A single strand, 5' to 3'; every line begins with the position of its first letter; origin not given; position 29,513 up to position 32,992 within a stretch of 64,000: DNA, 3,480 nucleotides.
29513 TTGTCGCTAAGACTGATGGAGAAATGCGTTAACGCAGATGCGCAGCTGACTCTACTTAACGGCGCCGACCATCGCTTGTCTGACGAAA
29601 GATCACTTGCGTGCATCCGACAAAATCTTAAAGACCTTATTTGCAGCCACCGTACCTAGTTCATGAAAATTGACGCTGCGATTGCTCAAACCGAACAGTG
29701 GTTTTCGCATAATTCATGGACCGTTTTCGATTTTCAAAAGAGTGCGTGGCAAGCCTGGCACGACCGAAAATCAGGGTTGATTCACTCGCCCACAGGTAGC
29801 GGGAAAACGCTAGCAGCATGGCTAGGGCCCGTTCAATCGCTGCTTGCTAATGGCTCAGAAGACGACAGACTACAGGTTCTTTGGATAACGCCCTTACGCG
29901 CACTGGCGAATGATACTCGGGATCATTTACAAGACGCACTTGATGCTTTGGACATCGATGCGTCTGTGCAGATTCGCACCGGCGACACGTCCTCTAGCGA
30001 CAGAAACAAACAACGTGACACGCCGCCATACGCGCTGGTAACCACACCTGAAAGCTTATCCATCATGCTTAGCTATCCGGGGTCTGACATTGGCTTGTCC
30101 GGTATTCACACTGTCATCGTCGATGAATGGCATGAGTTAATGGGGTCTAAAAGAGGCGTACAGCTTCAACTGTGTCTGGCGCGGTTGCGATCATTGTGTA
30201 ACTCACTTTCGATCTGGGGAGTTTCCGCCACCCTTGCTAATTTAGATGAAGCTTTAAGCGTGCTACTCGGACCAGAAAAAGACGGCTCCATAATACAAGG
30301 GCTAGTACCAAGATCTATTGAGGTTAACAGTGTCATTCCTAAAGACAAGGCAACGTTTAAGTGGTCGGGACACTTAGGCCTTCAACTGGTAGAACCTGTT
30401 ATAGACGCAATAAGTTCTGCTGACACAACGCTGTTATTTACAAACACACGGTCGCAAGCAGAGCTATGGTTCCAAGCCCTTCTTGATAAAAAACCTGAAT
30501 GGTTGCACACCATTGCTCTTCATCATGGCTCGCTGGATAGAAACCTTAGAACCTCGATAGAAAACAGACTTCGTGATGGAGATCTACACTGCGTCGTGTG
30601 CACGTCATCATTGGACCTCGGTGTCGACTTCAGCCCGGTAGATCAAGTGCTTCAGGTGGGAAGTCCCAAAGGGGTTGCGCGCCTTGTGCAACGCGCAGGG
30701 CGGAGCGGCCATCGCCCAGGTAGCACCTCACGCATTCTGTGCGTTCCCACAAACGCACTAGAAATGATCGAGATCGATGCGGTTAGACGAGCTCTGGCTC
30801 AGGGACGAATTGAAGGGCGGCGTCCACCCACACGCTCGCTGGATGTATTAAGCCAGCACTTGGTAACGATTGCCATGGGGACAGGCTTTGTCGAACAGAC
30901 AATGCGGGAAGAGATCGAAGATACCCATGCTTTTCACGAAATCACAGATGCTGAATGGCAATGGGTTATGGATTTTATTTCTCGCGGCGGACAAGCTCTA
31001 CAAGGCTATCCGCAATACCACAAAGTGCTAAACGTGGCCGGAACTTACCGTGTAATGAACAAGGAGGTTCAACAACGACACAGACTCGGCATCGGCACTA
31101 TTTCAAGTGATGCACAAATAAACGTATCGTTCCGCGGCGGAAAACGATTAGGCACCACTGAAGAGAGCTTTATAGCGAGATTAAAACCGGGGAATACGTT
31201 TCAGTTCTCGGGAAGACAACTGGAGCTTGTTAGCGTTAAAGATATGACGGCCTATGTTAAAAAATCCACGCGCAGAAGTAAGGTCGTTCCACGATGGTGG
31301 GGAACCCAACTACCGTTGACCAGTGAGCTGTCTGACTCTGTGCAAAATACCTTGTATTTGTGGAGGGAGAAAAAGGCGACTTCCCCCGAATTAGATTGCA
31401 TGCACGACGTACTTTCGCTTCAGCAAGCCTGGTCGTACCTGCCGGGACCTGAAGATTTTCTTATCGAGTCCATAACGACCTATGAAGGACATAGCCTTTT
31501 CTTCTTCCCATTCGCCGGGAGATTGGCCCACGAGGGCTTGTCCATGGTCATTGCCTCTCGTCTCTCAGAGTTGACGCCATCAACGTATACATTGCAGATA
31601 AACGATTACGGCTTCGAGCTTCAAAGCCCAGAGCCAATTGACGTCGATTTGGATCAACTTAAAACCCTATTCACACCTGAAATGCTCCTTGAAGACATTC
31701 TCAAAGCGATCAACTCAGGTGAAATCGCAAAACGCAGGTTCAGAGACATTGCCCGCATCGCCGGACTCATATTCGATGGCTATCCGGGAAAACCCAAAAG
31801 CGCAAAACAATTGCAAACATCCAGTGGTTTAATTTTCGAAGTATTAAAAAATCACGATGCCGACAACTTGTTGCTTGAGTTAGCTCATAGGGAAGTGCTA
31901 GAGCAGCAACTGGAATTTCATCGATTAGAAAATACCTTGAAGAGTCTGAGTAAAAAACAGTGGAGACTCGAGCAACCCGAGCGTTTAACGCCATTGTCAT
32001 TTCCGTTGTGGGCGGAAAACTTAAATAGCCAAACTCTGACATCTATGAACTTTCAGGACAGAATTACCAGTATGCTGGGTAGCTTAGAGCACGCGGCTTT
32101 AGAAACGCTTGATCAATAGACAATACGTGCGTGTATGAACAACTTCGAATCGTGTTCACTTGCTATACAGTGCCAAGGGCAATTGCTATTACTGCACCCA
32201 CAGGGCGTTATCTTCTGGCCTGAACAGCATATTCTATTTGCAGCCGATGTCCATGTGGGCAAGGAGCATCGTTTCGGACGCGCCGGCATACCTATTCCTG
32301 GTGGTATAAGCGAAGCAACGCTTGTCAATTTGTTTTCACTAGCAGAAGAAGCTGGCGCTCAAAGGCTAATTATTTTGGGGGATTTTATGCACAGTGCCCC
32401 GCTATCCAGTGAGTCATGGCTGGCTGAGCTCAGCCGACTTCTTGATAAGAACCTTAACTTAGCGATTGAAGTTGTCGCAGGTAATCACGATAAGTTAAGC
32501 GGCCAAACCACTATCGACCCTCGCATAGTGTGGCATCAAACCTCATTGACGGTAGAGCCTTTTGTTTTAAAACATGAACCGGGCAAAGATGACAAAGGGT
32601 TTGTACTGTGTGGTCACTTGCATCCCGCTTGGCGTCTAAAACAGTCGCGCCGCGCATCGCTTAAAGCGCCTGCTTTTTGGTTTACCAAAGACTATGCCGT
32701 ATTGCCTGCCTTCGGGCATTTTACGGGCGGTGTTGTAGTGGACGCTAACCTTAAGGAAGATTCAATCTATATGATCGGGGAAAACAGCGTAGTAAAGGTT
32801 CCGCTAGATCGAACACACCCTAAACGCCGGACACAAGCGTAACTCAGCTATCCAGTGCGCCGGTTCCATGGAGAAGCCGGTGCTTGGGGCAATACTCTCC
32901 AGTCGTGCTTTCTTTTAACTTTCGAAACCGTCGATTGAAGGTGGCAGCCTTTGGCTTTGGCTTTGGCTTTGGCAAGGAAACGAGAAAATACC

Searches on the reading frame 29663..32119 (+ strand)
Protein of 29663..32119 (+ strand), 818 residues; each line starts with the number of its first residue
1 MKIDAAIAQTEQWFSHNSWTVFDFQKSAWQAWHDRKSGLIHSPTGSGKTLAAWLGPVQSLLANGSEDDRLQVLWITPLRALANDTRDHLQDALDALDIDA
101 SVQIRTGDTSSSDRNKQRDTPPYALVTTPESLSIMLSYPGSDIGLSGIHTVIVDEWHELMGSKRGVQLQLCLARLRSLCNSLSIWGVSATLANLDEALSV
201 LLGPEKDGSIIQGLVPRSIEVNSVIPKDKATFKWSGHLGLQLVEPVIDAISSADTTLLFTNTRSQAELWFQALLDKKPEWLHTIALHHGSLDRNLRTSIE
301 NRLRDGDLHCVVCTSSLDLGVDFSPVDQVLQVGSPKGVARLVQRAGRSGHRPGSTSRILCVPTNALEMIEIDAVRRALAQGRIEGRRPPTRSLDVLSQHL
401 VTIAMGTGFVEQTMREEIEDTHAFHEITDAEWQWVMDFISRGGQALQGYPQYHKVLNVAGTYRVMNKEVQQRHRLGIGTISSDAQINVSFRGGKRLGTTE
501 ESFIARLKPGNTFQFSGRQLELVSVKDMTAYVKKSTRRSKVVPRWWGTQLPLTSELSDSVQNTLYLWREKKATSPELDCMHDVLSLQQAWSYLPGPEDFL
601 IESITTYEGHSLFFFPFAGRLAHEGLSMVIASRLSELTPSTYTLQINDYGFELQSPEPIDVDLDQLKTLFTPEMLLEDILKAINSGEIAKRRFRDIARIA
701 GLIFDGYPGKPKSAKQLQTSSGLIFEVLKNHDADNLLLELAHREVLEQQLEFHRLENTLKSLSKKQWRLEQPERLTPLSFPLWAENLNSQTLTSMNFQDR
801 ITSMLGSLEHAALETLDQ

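Call 19: search_protein_families(library=pfam, proteins=[window:29663-32119:+], max_evalue=0.001)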
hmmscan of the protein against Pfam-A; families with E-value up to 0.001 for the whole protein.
window:29663-32119:+ (818 aa): 5 families
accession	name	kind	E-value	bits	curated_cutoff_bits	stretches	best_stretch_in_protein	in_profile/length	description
PF19306.5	WH_Lhr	-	2.5e-56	190.1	27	1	376-540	1-166/168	Large helicase-related protein, winged helix domain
PF08494.16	DEAD_assoc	-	2.9e-52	177.7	23.5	1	593-779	1-191/191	DEAD/H associated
PF00270.35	DEAD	-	8.6e-27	94.3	26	1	24-195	3-165/167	DEAD/DEAH box helicase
PF00271.37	Helicase_C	-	9e-16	58.5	23.5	1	250-349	10-107/110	Helicase conserved C-terminal domain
PF04851.21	ResIII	-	4.5e-09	36.9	22.5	1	23-163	6-141/164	Type III restriction enzyme, res subunit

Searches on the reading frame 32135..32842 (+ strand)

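Call 19: search_protein_families(library=pfam, proteins=[window:32135-32842:+], max_evalue=0.001)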
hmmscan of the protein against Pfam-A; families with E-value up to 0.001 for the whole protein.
window:32135-32842:+ (235 aa): 1 family
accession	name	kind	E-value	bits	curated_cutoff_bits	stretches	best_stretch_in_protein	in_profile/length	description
PF00149.33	Metallophos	-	1.2e-05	26.3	21.5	1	32-161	2-116/191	Calcineurin-like phosphoesterase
